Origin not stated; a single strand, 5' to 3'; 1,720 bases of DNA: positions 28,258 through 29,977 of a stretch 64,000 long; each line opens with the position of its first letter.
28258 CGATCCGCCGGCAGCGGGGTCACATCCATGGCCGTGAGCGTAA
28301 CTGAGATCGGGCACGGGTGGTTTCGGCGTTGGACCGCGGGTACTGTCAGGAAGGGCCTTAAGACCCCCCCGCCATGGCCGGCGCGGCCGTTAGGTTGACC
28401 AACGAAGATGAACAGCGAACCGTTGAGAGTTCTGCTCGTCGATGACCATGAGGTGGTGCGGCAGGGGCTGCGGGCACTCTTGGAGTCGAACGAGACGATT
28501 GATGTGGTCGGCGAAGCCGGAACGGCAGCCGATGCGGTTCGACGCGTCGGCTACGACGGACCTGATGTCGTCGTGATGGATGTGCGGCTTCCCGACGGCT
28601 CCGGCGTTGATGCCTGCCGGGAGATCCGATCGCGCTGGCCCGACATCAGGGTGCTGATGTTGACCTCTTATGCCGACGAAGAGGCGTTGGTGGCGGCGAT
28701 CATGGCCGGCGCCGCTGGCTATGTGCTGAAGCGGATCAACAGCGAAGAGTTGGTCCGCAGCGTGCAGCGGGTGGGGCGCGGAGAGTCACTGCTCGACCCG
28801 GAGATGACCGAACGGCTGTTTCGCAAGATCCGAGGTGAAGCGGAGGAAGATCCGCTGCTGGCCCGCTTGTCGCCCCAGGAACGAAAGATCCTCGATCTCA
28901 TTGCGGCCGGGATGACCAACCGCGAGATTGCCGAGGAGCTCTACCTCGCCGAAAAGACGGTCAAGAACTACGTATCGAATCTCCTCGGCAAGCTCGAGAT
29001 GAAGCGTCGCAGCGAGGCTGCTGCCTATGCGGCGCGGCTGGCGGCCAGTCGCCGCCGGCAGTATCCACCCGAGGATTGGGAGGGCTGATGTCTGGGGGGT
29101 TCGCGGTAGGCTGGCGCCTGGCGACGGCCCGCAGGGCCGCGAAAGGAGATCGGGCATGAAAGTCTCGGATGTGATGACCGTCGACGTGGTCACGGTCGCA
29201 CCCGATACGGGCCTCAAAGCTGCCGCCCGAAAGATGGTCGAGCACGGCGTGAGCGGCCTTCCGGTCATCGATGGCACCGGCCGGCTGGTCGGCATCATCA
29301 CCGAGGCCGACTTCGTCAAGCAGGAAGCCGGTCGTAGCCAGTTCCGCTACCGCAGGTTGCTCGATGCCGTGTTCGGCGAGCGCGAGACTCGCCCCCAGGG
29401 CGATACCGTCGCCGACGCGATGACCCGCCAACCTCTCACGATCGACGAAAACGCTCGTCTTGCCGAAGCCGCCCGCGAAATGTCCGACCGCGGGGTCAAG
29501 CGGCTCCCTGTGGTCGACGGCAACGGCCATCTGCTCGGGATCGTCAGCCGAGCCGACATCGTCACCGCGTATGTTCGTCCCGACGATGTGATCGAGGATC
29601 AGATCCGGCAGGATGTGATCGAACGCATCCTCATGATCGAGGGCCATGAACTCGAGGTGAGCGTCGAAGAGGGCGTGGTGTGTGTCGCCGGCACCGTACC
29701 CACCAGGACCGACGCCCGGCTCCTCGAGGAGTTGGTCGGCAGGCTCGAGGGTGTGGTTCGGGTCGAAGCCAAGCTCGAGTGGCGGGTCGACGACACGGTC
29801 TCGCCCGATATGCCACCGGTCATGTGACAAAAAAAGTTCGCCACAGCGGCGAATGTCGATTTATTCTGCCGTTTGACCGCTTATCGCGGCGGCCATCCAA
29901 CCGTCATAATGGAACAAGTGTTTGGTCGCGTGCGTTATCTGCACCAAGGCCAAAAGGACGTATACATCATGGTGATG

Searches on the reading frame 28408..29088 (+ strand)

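Call 103: search_protein_families(library=pfam, proteins=[window:28408-29088:+], max_evalue=0.001)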
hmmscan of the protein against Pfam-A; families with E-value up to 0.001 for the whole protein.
window:28408-29088:+ (226 aa): 5 families
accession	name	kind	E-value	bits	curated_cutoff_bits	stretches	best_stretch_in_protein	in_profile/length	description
PF00072.30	Response_reg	-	3.3e-29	101.7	30.2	1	8-119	1-110/111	Response regulator receiver domain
PF00196.25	GerE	-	1.8e-18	66.4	23.5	1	153-208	2-57/57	Bacterial regulatory proteins, luxR family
PF08281.18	Sigma70_r4_2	-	3.7e-08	33.3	25.7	1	150-191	7-49/54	Sigma-70, region 4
PF13412.12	HTH_24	-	1.3e-05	25.1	21.9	1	155-192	2-41/48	Winged helix-turn-helix DNA-binding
PF13936.12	HTH_38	-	0.00027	21.1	27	1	153-185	4-37/44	Helix-turn-helix domain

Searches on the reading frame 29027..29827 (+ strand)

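Call 103: search_protein_families(library=pfam, proteins=[window:29027-29827:+], max_evalue=0.001)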
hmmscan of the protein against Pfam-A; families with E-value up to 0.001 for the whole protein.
window:29027-29827:+ (266 aa): 2 families
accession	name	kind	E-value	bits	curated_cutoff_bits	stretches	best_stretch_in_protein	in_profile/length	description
PF00571.33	CBS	-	1.2e-36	125.3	24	2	46-98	1-53/57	CBS domain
PF04972.22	BON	-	8.1e-11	42.5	27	1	186-252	2-67/69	BON domain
